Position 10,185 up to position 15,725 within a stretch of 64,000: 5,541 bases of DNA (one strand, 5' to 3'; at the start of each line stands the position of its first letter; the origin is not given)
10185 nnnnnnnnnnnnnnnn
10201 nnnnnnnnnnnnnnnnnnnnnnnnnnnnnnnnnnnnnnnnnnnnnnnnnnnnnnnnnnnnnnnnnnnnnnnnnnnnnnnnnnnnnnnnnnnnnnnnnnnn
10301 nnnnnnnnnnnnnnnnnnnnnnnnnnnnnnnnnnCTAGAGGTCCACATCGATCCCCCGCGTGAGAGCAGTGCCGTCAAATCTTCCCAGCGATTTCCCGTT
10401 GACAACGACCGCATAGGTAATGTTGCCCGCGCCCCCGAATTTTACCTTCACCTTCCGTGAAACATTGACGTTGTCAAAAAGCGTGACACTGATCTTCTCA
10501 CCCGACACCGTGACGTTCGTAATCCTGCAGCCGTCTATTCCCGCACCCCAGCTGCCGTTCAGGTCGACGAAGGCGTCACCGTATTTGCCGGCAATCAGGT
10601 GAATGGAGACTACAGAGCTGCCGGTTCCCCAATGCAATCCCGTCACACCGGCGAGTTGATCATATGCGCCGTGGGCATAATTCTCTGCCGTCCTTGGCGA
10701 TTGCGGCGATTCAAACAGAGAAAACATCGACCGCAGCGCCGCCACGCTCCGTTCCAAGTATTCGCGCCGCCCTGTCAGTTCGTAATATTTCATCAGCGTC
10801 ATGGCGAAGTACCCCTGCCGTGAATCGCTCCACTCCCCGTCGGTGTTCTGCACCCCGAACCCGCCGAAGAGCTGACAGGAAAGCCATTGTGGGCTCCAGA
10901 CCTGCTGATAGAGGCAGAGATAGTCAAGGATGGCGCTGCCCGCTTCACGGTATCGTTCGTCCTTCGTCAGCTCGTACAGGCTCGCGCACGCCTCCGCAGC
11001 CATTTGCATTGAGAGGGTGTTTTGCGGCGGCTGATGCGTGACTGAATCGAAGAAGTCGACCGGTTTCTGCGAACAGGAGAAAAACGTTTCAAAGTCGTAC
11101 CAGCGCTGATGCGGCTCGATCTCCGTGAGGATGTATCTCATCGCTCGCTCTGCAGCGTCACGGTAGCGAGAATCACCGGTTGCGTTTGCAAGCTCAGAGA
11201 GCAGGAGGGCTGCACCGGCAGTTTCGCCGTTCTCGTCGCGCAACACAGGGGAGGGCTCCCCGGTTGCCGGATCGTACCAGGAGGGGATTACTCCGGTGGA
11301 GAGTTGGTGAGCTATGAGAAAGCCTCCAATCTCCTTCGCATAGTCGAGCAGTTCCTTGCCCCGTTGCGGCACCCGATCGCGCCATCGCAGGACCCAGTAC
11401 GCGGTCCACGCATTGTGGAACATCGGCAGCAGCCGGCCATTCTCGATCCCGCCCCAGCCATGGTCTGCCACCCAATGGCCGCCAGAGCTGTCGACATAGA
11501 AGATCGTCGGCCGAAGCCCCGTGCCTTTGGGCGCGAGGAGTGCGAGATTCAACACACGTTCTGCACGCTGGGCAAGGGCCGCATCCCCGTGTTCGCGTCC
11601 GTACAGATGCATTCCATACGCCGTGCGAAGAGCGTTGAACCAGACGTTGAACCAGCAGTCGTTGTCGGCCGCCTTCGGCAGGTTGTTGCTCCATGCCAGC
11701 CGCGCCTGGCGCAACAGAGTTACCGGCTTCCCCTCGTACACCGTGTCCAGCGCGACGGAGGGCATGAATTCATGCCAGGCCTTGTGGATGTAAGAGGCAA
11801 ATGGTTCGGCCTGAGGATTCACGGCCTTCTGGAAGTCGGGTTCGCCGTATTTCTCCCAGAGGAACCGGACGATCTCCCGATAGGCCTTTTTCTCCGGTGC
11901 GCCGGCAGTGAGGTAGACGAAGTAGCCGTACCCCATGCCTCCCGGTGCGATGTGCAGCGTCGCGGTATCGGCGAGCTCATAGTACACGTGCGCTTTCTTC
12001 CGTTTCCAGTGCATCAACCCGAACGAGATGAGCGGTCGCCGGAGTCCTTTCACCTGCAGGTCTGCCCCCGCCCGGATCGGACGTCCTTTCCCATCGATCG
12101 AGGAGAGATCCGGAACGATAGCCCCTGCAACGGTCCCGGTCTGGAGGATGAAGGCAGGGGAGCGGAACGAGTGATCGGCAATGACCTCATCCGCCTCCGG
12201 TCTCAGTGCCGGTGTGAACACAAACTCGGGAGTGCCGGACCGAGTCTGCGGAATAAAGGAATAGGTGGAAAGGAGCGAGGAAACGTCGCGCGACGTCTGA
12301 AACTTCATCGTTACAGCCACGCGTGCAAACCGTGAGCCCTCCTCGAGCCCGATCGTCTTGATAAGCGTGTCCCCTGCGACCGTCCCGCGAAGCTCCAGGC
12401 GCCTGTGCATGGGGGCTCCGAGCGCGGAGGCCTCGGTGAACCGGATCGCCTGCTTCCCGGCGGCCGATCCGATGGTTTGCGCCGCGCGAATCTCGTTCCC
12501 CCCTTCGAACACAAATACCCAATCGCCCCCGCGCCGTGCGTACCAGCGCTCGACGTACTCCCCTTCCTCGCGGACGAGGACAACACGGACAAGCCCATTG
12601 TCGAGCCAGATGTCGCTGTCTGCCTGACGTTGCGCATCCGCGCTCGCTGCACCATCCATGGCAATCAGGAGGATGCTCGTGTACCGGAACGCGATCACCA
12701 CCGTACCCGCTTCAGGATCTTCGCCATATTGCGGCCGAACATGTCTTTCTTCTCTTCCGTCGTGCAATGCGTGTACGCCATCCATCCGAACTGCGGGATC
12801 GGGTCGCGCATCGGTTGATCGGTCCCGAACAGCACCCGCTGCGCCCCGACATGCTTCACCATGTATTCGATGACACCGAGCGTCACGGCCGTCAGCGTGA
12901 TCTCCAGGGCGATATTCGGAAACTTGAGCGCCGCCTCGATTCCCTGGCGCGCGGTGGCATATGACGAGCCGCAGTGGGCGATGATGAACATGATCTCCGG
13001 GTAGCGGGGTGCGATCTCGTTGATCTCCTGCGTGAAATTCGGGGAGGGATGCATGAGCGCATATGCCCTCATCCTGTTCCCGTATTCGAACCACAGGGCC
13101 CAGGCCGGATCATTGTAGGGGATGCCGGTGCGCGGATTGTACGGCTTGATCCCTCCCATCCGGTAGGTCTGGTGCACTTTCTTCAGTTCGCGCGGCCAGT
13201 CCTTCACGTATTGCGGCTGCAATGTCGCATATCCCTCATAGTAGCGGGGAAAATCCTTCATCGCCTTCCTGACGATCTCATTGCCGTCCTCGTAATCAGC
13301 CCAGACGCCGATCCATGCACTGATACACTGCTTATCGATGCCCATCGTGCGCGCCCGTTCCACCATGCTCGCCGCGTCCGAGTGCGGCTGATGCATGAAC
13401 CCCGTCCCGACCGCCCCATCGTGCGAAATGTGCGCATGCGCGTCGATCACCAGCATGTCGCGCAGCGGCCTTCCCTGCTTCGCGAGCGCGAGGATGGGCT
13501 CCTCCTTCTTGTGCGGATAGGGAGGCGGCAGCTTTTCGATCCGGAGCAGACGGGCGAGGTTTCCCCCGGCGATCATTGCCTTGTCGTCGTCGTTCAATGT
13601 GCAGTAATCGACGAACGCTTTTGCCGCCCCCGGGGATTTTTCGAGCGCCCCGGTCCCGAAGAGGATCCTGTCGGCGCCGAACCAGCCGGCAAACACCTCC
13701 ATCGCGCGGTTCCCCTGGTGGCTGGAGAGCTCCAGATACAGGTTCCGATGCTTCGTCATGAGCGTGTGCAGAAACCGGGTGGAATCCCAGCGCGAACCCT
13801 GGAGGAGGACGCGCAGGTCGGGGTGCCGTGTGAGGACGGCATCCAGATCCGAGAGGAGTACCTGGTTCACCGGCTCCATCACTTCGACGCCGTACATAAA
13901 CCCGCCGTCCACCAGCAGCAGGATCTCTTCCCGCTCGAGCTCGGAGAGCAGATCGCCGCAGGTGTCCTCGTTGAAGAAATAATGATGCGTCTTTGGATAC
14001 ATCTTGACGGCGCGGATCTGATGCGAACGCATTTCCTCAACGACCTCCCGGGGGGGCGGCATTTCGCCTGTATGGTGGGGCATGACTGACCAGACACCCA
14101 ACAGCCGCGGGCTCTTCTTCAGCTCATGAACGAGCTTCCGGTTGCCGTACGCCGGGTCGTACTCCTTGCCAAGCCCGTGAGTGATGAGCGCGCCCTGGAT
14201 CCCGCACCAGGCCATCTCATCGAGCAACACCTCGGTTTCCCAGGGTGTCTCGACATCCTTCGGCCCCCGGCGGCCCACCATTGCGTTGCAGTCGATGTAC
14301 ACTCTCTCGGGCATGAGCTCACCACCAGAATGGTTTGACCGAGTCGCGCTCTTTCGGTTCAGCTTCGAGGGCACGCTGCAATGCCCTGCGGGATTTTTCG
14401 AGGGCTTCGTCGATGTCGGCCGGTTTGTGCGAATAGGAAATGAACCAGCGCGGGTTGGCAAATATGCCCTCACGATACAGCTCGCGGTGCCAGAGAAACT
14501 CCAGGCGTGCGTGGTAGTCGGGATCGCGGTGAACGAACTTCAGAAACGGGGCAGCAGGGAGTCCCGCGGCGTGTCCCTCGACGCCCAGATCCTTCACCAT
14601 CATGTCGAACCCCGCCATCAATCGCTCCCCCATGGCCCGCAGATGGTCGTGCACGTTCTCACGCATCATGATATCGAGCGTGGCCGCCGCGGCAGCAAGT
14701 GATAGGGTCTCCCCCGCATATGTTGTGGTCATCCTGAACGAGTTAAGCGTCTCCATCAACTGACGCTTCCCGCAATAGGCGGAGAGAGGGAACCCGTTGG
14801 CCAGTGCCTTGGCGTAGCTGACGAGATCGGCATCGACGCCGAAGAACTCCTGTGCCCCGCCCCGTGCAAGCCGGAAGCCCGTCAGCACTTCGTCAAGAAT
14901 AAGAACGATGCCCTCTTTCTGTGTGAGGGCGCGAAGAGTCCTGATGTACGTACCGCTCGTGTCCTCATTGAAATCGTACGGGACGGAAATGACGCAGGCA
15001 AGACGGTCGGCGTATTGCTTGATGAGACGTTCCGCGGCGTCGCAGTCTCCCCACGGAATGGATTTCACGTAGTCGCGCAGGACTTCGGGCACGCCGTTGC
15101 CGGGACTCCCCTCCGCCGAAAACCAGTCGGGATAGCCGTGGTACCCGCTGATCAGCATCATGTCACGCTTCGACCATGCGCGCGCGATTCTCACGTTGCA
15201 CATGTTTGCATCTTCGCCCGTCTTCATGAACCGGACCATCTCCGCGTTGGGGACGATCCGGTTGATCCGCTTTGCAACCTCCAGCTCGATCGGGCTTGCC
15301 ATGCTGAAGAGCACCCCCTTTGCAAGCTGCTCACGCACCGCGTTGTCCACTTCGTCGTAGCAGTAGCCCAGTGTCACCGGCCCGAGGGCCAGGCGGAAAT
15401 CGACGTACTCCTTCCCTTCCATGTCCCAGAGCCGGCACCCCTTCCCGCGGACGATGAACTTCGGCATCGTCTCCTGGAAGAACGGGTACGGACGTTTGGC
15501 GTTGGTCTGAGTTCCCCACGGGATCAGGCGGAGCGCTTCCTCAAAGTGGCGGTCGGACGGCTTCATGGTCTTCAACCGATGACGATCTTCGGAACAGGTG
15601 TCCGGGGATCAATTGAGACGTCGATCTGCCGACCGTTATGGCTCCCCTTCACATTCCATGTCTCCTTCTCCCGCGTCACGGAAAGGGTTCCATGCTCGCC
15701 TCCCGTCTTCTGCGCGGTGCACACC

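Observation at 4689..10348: Tandemly duplicated two-gene module inside a 21-kb operon: secreted ~600-aa protein plus BNR beta-propeller, twice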

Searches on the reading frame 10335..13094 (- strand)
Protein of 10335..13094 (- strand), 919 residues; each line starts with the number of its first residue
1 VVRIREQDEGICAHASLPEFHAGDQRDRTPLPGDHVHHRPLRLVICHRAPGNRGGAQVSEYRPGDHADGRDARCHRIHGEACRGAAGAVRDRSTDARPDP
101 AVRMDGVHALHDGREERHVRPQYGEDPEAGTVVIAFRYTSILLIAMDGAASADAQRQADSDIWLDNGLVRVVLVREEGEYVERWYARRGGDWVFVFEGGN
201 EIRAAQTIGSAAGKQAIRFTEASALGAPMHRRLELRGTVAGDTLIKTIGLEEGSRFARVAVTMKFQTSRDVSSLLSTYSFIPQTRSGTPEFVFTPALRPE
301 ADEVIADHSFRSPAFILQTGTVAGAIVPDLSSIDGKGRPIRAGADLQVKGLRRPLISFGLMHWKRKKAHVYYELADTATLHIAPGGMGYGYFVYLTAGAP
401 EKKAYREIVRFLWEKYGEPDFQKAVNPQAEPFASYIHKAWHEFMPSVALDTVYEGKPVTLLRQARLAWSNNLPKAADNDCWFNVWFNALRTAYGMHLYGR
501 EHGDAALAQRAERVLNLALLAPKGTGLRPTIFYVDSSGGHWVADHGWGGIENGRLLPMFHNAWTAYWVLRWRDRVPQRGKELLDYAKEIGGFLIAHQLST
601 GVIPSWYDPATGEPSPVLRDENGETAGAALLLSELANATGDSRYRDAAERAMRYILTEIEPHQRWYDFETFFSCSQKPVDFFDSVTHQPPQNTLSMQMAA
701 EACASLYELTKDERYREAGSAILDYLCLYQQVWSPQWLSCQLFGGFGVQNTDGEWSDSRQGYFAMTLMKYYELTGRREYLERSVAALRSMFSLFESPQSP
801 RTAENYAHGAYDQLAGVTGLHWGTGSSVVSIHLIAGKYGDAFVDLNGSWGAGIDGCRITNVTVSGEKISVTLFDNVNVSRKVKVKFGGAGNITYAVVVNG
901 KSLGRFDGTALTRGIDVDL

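Call 10: search_protein_families(library=pfam, proteins=[window:10335-13094:-], max_evalue=0.001)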
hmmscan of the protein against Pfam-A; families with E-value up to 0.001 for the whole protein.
window:10335-13094:- (919 aa): 2 families
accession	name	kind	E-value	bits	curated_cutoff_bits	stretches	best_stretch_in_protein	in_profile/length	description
PF03663.20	Glyco_hydro_76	-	2.5e-05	24.4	25.9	0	691-795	151-256/366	Glycosyl hydrolase family 76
PF01532.26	Glyco_hydro_47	-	2.7e-05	23.8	22.9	0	579-657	98-181/455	Glycosyl hydrolase family 47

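Call 37: search_protein_families(library=ncbifam, proteins=[window:10335-13094:-], max_evalue=0.00001)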
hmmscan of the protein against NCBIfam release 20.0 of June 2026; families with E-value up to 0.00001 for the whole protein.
window:10335-13094:- (919 aa): 0 families

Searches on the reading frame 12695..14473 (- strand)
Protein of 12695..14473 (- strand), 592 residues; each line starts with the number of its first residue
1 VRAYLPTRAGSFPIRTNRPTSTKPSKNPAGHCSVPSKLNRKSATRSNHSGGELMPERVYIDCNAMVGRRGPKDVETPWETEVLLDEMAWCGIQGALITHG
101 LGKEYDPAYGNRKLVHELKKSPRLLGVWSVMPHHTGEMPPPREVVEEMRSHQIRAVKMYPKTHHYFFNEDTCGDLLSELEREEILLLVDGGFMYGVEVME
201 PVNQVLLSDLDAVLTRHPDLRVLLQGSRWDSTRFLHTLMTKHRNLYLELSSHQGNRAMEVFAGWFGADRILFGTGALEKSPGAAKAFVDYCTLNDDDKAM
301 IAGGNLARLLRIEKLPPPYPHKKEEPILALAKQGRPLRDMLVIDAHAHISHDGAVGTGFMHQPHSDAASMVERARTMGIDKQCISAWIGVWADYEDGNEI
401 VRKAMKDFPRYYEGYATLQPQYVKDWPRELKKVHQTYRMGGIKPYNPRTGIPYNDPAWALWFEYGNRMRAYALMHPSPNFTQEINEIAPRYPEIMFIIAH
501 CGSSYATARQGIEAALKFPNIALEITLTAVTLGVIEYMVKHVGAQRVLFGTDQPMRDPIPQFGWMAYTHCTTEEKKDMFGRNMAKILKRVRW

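Call 10: search_protein_families(library=pfam, proteins=[window:12695-14473:-], max_evalue=0.001)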
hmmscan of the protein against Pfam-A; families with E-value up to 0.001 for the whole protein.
window:12695-14473:- (592 aa): 1 family
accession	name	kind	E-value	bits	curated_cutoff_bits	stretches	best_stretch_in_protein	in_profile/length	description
PF04909.20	Amidohydro_2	-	1.6e-21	77.8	26.4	2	343-588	1-288/289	Amidohydrolase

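Call 37: search_protein_families(library=ncbifam, proteins=[window:12695-14473:-], max_evalue=0.00001)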
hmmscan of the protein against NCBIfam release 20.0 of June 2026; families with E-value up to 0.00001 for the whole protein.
window:12695-14473:- (592 aa): 0 families

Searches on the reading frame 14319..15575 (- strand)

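Call 10: search_protein_families(library=pfam, proteins=[window:14319-15575:-], max_evalue=0.001)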
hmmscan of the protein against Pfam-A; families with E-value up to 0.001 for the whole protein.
window:14319-15575:- (418 aa): 1 family
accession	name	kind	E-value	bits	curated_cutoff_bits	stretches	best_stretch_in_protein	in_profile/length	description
PF00202.27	Aminotran_3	-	2e-45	155.6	30.5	2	207-323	209-326/403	Aminotransferase class-III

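Call 37: search_protein_families(library=ncbifam, proteins=[window:14319-15575:-], max_evalue=0.00001)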
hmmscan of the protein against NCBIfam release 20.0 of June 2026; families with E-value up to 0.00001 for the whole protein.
window:14319-15575:- (418 aa): 68 families (the best 25 are shown)
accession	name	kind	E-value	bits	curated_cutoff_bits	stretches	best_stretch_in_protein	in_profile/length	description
NF004856.0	PRK06209.1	equivalog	2.4e-87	293.3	486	1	4-403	8-420/450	glutamate-1-semialdehyde 2,1-aminomutase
NF041362.1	GntE_guanitoxin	equivalog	3.4e-84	282.9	525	1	3-392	4-426/426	guanitoxin biosynthesis PLP-dependent transaminase GntE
NF000818.0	PRK00062.1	subfamily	4.4e-72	243.1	398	1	4-401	3-426/429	glutamate-1-semialdehyde 2,1-aminomutase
TIGR00713.1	hemL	equivalog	5.6e-70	236.1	527.3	1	8-400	3-421/423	glutamate-1-semialdehyde 2,1-aminomutase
NF009055.0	PRK12389.1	equivalog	3.1e-57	194.1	637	1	5-400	4-426/431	glutamate-1-semialdehyde 2,1-aminomutase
NF004426.0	PRK05769.1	equivalog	1.5e-37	129.5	552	2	210-350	243-382/441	acetyl ornithine aminotransferase family protein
NF005993.0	PRK08117.1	subfamily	4.7e-37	127.6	574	2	208-331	227-351/433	aspartate aminotransferase family protein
TIGR00707.1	argD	subfamily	7.2e-37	127.1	410.05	1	39-329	11-312/381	acetylornithine/succinylornithine family transaminase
NF005985.0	PRK08088.1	equivalog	3.7e-36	124.7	713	2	206-339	217-351/426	4-aminobutyrate--2-oxoglutarate transaminase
NF001864.0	PRK00615.1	equivalog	7.5e-35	120.3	706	1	9-332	9-348/433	glutamate-1-semialdehyde aminotransferase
NF006228.0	PRK08360.1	equivalog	4.2e-34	117.9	608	2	209-335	225-352/443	aspartate aminotransferase family protein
NF002874.0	PRK03244.1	equivalog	5e-34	117.8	457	1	39-328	27-324/399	acetylornithine transaminase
TIGR00700.1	GABAtrnsam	equivalog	1.1e-33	116.4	506.65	2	190-319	196-329/420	4-aminobutyrate--2-oxoglutarate transaminase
NF005692.0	PRK07495.1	equivalog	2.4e-33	115.4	724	2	208-322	218-333/425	4-aminobutyrate--2-oxoglutarate transaminase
NF005376.0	PRK06918.1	equivalog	3.6e-33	114.6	676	2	208-348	239-380/451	4-aminobutyrate--2-oxoglutarate transaminase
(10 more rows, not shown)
